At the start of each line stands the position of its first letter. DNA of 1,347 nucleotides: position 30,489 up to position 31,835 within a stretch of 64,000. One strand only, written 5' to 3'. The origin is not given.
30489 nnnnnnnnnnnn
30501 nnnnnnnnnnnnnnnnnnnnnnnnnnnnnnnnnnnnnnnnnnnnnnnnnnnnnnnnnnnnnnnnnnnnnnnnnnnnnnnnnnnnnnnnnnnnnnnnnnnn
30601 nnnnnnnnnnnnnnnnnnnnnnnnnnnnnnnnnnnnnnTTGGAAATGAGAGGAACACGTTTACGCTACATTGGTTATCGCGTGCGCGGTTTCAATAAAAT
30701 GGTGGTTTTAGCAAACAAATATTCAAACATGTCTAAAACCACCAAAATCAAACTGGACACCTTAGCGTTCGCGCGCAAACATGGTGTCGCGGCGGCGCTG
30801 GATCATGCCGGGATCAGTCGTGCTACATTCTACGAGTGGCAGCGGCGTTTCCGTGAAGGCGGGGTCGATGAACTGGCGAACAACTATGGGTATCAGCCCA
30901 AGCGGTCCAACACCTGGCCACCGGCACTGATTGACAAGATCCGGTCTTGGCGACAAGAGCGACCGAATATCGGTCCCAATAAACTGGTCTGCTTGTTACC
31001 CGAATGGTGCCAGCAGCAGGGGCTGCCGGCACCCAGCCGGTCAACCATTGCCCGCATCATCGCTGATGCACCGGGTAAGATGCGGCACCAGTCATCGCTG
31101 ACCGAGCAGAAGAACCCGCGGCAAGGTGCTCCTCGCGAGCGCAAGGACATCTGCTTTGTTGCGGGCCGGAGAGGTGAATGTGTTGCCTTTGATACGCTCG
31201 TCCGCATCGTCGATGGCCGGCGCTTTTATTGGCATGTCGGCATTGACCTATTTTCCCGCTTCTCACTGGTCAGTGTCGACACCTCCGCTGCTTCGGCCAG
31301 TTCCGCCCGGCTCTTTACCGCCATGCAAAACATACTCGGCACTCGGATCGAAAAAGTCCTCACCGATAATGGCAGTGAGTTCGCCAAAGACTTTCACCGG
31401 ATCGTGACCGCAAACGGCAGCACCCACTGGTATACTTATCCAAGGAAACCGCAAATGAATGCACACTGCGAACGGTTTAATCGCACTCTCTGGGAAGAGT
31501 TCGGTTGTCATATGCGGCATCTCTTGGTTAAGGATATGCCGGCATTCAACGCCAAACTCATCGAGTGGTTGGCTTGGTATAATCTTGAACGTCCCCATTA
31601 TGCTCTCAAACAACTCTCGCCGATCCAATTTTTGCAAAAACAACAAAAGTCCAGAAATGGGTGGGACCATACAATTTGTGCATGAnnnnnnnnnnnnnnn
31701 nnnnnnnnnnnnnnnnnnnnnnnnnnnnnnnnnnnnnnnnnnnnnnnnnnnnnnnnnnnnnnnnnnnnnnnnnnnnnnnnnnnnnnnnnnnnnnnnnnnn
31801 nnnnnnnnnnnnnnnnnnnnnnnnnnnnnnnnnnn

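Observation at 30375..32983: Two IS481-like elements in head-to-tail tandem, inserted in the acs/symporter divergent control region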

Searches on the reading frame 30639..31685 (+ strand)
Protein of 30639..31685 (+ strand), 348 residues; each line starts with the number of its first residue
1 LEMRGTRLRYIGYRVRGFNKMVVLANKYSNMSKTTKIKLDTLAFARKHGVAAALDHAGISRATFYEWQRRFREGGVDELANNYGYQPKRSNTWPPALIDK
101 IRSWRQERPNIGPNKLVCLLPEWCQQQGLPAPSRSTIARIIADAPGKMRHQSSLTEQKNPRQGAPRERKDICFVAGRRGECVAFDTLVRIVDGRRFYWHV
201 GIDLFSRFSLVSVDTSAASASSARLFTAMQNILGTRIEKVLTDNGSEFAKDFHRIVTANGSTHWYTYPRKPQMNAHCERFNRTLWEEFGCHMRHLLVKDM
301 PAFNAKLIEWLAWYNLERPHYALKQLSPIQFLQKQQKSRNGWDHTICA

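Call 5: search_protein_families(library=pfam, proteins=[window:30639-31685:+])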
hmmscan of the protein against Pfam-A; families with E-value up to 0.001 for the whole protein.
window:30639-31685:+ (348 aa): 7 families
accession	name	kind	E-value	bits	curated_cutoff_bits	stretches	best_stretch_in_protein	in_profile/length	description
PF13683.12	rve_3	-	9.8e-14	51.3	26.5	1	260-328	2-67/67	Integrase core domain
PF13565.12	HTH_32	-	2.1e-09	38.3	33.7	1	63-141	1-73/73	Homeodomain-like domain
PF00665.32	rve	-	3.6e-08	34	32.6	1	188-271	15-102/102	Integrase core domain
PF13518.12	HTH_28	-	2.1e-06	28.1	25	1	45-81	10-46/52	Helix-turn-helix domain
PF13551.12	HTH_29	-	3.6e-06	27.4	28.1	1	45-87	9-52/64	Winged helix-turn helix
PF13384.12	HTH_23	-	2.9e-05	24.2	24.6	1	43-79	12-49/50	Homeodomain-like domain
PF13333.12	rve_2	-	0.0002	21.9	22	1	299-334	19-54/56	Integrase core domain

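Call 10: search_protein_families(library=ncbifam, proteins=[window:30639-31685:+])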
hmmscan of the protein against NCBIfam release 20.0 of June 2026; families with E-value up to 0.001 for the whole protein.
window:30639-31685:+ (348 aa): 5 families
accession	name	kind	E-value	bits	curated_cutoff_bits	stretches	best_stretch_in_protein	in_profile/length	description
NF033577.2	transpos_IS481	equivalog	2.3e-52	178.3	224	1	45-331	9-283/284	IS481 family transposase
NF033516.0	transpos_IS3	equivalog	2.5e-30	106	160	1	39-331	91-368/369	IS3 family transposase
NF033546.1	transpos_IS21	equivalog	1.2e-06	28.3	160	1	242-335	195-285/294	IS21 family transposase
NF033563.0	transpos_IS30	equivalog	6.6e-05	22.7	80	1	206-284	158-236/267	IS30 family transposase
NF033545.0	transpos_IS630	equivalog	7.4e-05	22.3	100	1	47-110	12-74/299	IS630 family transposase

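Call 11: find_homologous_proteins(query=window:30729-31682:+)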
Query window:30729-31682:+ (318 aa): 387 proteins with E <= 0.001 among 2446 candidates; the best 120 are listed.
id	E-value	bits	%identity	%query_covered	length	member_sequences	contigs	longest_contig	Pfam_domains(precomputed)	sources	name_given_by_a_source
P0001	2.3e-199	680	92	99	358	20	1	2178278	PF00665.33,PF13384.13,PF13551.13,PF13518.13,PF13683.13,PF13565.13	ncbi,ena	-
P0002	7.5e-104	366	69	78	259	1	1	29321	PF00665.33,PF13683.13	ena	-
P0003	1.8e-77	279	45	96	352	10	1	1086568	PF00665.33,PF13683.13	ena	-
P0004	4.8e-77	278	45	99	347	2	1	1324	PF00665.33,PF13518.13,PF13683.13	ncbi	-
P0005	9.6e-76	273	86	45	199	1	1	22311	PF13384.13,PF13551.13,PF13518.13,PF13565.13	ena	-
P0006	2.5e-70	256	43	94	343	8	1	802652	PF00665.33,PF13518.13,PF13683.13,PF13565.13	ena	-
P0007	2.2e-69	253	43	97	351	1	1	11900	PF00665.33,PF13683.13,PF13565.13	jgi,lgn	jgi:transposase InsO family protein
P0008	2.2e-69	252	41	96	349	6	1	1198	PF00665.33,PF13683.13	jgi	jgi:transposase InsO family protein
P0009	2.6e-69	252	44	99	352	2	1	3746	PF00665.33,PF13384.13,PF13518.13,PF13683.13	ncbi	-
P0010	3.1e-69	252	42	98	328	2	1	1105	PF00665.33,PF13683.13,PF13565.13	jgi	-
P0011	4.1e-69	252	43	100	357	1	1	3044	PF00665.33,PF13683.13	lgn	-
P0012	8.9e-69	250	42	99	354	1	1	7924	PF00665.33,PF13333.13,PF13683.13,PF13565.13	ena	-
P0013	1.4e-68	250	42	98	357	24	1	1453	PF00665.33,PF13683.13,PF13565.13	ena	-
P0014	2.8e-68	249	41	98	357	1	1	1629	PF00665.33,PF13683.13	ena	-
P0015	4.7e-68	248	42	97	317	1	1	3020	PF00665.33,PF13683.13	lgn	-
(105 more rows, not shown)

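Call 12: list_cluster_members(proteins=[P0001])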
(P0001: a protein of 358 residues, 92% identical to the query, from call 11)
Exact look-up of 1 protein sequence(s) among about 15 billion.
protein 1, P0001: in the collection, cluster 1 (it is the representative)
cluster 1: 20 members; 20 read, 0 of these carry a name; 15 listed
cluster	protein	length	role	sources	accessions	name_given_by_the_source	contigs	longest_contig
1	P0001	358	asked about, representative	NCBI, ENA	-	-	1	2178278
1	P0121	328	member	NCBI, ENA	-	-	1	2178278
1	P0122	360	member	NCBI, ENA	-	-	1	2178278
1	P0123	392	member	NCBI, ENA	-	-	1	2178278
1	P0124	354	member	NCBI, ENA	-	-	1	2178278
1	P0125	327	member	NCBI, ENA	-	-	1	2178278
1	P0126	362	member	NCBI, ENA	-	-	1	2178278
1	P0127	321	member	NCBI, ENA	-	-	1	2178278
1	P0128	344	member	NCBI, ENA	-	-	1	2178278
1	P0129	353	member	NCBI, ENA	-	-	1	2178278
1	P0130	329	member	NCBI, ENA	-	-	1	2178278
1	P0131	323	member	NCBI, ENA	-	-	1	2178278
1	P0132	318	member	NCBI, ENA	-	-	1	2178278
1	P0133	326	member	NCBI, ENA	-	-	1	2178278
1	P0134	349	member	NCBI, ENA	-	-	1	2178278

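Call 13: find_encoding_contigs(protein=P0001, flank=3000, max_places=10)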
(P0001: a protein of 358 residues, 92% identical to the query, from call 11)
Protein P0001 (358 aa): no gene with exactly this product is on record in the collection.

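Call 16: find_related_loci(query=window:30729-31673:+, collection=genome_contigs, flank=2500)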
Query window:30729-31673:+ (315 aa) in genome_contigs; peptide patterns used: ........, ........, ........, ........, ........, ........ (x = any residue, [..] = any of these).
37 stretches matched a pattern; 5 encode a relative of the query (tblastn E <= 1e-3); 5 distinct loci.
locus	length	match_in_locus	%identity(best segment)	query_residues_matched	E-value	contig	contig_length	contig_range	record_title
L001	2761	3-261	68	215-302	8e-19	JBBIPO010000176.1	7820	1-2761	MAG: Deltaproteobacteria bacterium isolate TCF170221_bin_304 NODE_8937_length_7820_cov_9.054346, whole genome shotgun se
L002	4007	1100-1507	29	151-298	2e-9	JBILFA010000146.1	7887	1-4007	MAG: Bdellovibrionota bacterium isolate ME2016-07-29_3300044622_group7_bin22 Rohwer_bin1192_scaffold_12909_c1, whole gen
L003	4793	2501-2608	56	8-41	2e-6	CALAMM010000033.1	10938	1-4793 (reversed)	MAG: uncultured Fimbriimonadales bacterium isolate R1_Bin_MAXBIN__078_1 genome assembly, contig: c_000001606126, whole g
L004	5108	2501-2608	53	8-41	8e-6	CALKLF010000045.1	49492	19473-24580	MAG: uncultured Fimbriimonadales bacterium isolate R1_Bin_Bin_75_sub_1 genome assembly, contig: c_000000589617, whole ge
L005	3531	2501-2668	30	17-72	6e-5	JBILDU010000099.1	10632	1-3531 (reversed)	MAG: Bdellovibrionota bacterium isolate ME2016-07-22_3300044628_group7_bin146 Rohwer_bin1162_scaffold_5399_c1, whole gen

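Call 17: find_encoding_contigs(protein=P0123, flank=2500, max_places=4)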
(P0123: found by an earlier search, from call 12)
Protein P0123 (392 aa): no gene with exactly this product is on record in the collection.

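Call 18: find_encoding_contigs(protein=window:30729-31685:+, flank=2500, max_places=4)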
Protein window:30729-31685:+ (318 aa): no gene with exactly this product is on record in the collection.

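Call 22: find_encoding_contigs(protein=P0005, flank=4000, max_places=4)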
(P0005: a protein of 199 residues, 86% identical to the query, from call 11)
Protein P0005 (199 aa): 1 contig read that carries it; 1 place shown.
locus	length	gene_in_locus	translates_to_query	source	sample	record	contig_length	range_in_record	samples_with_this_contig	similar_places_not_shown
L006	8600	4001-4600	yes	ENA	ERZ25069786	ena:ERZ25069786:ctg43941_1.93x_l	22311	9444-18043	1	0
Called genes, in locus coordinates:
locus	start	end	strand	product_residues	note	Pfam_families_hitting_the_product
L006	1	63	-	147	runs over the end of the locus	-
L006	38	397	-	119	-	-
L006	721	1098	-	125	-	-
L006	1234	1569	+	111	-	-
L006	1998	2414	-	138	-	PF13936:HTH_38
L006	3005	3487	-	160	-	-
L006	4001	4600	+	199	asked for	PF13384:HTH_23 (weak), PF13518:HTH_28 (weak), PF13551:HTH_29 (weak), PF13565:HTH_32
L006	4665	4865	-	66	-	-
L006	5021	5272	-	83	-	-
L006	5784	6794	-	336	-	-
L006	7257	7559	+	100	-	-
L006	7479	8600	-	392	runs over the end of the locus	PF00389:2-Hacid_dh, PF02826:2-Hacid_dh_C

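Call 23: find_encoding_contigs(protein=P0002, flank=4000, max_places=4)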
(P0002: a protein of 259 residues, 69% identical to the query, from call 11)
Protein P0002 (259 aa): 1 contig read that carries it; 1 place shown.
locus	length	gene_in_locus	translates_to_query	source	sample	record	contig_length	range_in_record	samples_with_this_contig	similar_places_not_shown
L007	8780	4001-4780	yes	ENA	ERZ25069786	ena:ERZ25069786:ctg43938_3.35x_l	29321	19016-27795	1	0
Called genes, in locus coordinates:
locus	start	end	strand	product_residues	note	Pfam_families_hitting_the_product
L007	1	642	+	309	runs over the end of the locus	PF01515:PTA_PTB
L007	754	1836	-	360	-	PF05145:AbrB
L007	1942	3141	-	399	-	PF13784:Fic_N, PF02661:Fic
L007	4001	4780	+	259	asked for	PF00665:rve (weak), PF13683:rve_3 (weak)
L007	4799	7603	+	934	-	-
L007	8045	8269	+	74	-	-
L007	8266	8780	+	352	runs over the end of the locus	PF00772:DnaB, PF13481:AAA_25 (weak), PF03796:DnaB_C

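Call 24: find_encoding_contigs(protein=P0003, flank=3000, max_places=6)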
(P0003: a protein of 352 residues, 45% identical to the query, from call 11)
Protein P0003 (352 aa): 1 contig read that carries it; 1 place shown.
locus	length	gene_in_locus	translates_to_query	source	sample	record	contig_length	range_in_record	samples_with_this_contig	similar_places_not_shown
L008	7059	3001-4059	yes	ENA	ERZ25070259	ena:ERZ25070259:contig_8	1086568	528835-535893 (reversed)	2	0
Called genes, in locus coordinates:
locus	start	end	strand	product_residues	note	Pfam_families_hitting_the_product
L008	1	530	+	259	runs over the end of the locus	PF01555:N6_N4_Mtase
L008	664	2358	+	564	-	PF03235:GmrSD_N, PF07510:GmrSD_C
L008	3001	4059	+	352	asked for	PF00665:rve, PF13683:rve_3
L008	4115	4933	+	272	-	PF01555:N6_N4_Mtase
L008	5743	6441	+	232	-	PF00574:CLP_protease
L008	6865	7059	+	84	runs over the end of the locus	-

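Call 48: find_related_loci(query=A3, collection=metagenome_contigs, flank=2500)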
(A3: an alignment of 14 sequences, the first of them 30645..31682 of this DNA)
Query A3 (346 aa) in metagenome_contigs; peptide patterns used: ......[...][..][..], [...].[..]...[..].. (x = any residue, [..] = any of these).
600 stretches matched a pattern (row limit reached: there are more); 385 encode a relative of the query (tblastn E <= 1e-3); the best 80 are kept; 80 distinct loci.
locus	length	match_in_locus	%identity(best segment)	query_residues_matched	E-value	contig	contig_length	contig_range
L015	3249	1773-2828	39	1-343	8e-78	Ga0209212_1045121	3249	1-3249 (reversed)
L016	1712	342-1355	43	2-333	1e-78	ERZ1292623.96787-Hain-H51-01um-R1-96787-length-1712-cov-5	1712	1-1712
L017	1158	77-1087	42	2-332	2e-77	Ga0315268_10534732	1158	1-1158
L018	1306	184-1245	38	3-343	8e-77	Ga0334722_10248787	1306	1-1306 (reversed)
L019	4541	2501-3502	40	2-330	4e-70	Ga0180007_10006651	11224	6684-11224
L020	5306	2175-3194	39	3-336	5e-69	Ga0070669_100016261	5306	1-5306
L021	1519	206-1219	40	3-336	4e-72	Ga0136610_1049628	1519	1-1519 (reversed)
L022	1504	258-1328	38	3-343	2e-71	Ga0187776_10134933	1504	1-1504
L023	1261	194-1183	41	23-343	1e-71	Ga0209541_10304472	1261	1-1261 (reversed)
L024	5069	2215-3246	36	1-330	1e-66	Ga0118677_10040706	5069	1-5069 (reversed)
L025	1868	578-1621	36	5-344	1e-68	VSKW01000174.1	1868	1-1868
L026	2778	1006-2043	40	2-340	3e-66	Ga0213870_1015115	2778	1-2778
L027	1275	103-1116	37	2-334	4e-69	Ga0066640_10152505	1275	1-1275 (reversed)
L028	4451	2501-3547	39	5-343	9e-64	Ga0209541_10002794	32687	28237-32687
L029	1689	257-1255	38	2-330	3e-66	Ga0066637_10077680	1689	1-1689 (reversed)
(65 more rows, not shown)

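Call 63: search_dna_similar(query=window:30645-31682:+, collection=plasmids, mode=protein, max_rows=15)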
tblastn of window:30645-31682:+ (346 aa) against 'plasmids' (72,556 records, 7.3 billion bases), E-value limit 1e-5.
Records with a match: 3099; places in all: 3724; records where one place covers at least 80% of the query: 2228.
Best place of each record, by identity: <60% 3099.
By first word of the organism name: Klebsiella 1567; Escherichia 669; Burkholderia 89; Yersinia 76; Rhizobium 69; Enterobacter 61; Streptomyces 47; Acinetobacter 40; Ralstonia 40; Acetobacter 39; and 97 more.
By predicted mobility (MOB-suite, as given by PLSDB): conjugative 2105; non-mobilizable 602; mobilizable 392.
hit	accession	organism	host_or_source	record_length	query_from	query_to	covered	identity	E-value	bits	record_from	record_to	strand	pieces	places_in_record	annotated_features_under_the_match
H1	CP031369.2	Klebsiella pneumoniae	Homo sapiens,blood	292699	6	340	97%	34.8%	3e-43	200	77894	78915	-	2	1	none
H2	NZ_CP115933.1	Klebsiella pneumoniae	Homo sapiens,indwelling urinary catheter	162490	6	340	97%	34.6%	4e-44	204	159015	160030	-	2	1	none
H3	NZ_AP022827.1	Nitrosophilus labii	-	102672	2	343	99%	33.5%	3e-51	190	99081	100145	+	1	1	integrase core domain-containing protein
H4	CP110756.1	Klebsiella pneumoniae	Homo sapiens,urine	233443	6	340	97%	34.2%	5e-45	239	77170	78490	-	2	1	IS481 family transposase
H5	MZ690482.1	Klebsiella pneumoniae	-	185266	6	340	96%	34.4%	1e-40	193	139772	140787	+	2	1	none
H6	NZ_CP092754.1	Klebsiella pneumoniae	Homo sapiens,Rectal Swab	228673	6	340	97%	33.9%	6e-43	200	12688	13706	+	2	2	none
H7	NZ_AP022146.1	Klebsiella quasipneumoniae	-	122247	6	346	99%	33.1%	2e-50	187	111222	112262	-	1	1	none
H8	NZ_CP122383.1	Klebsiella pneumoniae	Homo sapiens,clinical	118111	6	344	98%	33.3%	2e-51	190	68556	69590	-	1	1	IS481-like element ISKpn28 family transposase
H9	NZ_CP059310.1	Klebsiella pneumoniae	Homo sapiens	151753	6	340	97%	33.7%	4e-43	200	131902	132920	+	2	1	none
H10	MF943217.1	Klebsiella pneumoniae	Homo sapiens,culture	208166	6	345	98%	33.1%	3e-50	187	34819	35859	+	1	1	hypothetical protein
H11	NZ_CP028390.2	Klebsiella pneumoniae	Homo sapiens,culture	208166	6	345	98%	33.1%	3e-50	187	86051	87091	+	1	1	IS481-like element ISKpn28 family transposase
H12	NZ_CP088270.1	Klebsiella pneumoniae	Homo sapiens,cell culture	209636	6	345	98%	33.1%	3e-50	187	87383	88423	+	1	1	IS481-like element ISKpn28 family transposase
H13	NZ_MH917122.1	Klebsiella pneumoniae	Homo sapiens,sputum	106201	6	346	99%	32.9%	2e-45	172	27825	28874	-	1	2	IS481 family transposase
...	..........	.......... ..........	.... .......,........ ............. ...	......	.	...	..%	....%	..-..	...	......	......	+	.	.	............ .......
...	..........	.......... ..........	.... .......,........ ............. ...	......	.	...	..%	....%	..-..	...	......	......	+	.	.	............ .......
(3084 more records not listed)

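Call 64: get_annotated_region(hit=H11, flank=400)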
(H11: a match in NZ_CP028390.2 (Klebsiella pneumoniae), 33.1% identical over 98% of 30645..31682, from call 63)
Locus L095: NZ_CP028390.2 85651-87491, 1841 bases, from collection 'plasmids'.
description: Klebsiella pneumoniae strain WCHKP13F2 plasmid pVir_095132, complete sequence
organism: Klebsiella pneumoniae (NCBI taxid 573)
taxonomy: Bacteria; Pseudomonadota; Gammaproteobacteria; Enterobacterales; Enterobacteriaceae; Klebsiella; Klebsiella pneumoniae
host: -; source: Homo sapiens,culture; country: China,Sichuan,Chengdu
typing (MOB-suite, as given by PLSDB): non-mobilizable; replicon IncFIB,IncHI1B
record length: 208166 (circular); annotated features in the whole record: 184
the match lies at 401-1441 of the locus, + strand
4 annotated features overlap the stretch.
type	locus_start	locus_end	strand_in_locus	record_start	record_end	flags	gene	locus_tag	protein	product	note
CDS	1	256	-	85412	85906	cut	-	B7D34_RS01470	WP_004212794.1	thermonuclease family protein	-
CDS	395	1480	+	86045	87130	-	-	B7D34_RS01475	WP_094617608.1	IS481-like element ISKpn28 family transposase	GO:0006313 - DNA transposition [Evidence IEA]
CDS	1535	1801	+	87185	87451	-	-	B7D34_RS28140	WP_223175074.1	DUF1173 family protein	-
CDS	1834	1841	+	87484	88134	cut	-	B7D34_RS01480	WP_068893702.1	DUF1173 family protein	-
